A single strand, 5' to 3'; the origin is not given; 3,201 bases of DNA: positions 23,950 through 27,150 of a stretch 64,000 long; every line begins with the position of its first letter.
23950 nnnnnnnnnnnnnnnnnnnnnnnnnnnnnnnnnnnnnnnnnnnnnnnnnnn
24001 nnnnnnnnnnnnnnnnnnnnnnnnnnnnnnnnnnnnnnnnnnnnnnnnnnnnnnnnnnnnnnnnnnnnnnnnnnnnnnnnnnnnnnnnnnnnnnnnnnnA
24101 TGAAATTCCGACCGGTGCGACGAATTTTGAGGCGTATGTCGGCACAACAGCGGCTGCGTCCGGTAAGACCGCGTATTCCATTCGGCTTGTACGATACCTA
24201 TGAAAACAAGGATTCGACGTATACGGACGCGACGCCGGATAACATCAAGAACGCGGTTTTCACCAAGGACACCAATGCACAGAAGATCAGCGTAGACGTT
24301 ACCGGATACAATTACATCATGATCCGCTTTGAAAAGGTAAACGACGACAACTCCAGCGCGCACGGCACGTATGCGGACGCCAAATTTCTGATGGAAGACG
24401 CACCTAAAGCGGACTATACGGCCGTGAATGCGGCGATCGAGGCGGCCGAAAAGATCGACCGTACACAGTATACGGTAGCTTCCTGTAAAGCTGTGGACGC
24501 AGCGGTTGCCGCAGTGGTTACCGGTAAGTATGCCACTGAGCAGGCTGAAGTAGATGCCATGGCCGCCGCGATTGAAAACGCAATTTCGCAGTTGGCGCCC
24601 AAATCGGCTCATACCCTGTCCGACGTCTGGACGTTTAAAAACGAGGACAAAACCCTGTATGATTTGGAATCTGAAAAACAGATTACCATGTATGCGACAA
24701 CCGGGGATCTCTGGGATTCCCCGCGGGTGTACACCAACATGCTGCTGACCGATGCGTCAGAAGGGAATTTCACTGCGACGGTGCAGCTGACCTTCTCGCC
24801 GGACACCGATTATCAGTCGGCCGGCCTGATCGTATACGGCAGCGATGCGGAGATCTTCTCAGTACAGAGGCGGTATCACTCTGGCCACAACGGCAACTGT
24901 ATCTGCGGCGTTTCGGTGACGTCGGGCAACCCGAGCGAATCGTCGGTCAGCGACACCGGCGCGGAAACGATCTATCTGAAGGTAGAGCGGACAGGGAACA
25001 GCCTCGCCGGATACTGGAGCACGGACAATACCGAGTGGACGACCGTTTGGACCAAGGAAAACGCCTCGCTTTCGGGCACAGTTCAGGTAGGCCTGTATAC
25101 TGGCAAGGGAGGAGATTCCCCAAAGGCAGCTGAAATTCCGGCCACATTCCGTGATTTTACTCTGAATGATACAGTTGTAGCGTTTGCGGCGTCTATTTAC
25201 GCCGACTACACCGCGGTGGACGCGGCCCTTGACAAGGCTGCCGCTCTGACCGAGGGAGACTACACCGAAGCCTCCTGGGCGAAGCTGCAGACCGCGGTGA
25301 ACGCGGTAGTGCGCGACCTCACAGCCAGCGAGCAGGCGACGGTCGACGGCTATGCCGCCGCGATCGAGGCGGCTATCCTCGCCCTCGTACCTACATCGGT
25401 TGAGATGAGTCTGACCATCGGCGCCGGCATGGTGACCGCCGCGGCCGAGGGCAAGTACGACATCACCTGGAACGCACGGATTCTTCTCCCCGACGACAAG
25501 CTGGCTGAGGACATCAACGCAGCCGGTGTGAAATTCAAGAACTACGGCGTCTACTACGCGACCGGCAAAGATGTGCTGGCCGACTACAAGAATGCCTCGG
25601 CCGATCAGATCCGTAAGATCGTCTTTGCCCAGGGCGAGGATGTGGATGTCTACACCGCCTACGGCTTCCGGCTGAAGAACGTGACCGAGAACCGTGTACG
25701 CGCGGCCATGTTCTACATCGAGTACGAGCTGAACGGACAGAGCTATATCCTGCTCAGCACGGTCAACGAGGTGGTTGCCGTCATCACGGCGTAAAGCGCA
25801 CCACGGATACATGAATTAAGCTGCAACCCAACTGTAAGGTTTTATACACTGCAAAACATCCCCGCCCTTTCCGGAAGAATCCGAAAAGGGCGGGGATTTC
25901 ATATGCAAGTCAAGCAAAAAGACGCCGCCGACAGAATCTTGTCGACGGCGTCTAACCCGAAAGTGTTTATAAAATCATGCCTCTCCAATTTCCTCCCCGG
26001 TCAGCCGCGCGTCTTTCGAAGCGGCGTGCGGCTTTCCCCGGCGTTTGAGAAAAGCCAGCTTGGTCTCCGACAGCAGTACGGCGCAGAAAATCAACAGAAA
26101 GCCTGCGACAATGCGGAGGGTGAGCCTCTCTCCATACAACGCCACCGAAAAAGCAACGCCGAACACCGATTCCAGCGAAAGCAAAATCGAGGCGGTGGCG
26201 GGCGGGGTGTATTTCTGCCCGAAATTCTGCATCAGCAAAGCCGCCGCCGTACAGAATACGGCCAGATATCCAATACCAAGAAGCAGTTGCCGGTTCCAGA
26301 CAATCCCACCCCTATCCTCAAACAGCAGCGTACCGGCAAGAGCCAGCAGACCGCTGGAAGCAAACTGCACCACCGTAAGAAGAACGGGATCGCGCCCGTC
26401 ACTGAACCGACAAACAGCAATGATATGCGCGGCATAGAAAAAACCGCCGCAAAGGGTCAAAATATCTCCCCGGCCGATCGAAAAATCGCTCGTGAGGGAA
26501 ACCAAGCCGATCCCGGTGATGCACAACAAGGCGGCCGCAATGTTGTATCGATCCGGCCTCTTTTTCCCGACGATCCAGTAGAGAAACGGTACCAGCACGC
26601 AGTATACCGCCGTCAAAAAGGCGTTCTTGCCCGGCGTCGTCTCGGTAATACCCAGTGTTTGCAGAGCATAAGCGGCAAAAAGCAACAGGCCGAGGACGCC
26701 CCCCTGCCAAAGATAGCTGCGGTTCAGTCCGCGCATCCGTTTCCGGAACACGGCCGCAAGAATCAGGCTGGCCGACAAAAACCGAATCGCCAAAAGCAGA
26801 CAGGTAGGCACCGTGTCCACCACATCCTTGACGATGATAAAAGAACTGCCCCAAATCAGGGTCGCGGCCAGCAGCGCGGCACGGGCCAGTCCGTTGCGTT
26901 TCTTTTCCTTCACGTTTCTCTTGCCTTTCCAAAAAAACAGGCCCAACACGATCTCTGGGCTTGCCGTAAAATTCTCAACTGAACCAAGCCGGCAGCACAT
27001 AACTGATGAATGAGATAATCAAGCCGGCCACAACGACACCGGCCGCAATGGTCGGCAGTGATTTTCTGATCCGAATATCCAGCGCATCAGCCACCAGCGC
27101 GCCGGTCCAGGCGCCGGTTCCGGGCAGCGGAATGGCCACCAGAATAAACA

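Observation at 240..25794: Four giant secreted glycan-binding proteins end in the same ~125-aa C-terminal module, which matches no recognisable sorting signal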

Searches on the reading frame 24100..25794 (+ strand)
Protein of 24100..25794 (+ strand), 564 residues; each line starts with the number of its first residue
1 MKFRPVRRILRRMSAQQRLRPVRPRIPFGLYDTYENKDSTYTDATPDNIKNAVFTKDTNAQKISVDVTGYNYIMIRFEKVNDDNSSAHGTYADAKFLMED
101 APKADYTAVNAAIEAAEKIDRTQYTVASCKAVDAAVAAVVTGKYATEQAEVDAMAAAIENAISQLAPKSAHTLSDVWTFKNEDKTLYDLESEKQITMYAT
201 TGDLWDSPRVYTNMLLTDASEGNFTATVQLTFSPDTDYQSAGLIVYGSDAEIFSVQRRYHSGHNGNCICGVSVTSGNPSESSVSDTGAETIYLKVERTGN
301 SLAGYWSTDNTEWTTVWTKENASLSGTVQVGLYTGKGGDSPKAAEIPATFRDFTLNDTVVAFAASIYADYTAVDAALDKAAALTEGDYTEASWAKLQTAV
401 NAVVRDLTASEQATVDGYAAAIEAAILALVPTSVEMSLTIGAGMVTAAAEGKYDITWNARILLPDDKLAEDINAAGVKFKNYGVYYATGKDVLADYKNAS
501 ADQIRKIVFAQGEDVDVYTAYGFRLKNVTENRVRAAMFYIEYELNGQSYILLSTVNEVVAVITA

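Call 8: search_protein_families(library=pfam, proteins=[window:24100-25794:+], max_evalue=0.01)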
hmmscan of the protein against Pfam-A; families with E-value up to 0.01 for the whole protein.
window:24100-25794:+ (564 aa): 3 families
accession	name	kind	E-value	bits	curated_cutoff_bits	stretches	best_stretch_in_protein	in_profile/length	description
PF17851.8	GH43_C2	-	2.2e-16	60.6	22.7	1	171-335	7-177/203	Beta xylosidase C-terminal Concanavalin A-like domain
PF07081.18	DUF1349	-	6.3e-15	55.7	32.4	1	190-356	11-177/179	Protein of unknown function (DUF1349)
PF08305.17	NPCBM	-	5.9e-06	26.8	23.9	1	50-96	90-136/137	NPCBM/NEW2 domain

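Call 11: search_protein_families(library=ncbifam, proteins=[window:24100-25794:+], max_evalue=0.1)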
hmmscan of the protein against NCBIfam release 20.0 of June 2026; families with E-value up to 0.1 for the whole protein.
window:24100-25794:+ (564 aa): 1 family
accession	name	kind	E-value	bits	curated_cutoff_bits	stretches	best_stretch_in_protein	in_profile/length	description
NF046019.1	ZmpB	exception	5.4e-07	27.2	3000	2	365-440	541-618/1969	zinc metalloprotease B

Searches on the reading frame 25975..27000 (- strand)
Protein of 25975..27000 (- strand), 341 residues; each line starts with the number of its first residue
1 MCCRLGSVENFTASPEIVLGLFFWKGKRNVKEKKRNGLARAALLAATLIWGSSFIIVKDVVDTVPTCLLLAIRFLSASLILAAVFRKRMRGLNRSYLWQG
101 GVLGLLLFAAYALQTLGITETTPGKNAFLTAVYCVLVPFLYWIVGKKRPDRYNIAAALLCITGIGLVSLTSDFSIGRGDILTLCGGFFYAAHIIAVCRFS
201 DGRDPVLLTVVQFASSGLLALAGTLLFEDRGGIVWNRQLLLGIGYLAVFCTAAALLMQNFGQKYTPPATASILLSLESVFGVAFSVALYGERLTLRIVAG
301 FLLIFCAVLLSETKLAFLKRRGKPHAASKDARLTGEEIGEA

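Call 20: search_protein_families(library=pfam, proteins=[window:25975-27000:-], max_evalue=0.001)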
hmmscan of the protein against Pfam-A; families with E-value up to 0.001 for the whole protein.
window:25975-27000:- (341 aa): 1 family
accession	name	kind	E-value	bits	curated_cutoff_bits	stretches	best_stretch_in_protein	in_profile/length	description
PF00892.27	EamA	-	3.1e-36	125.1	28.2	2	177-311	2-133/135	EamA-like transporter family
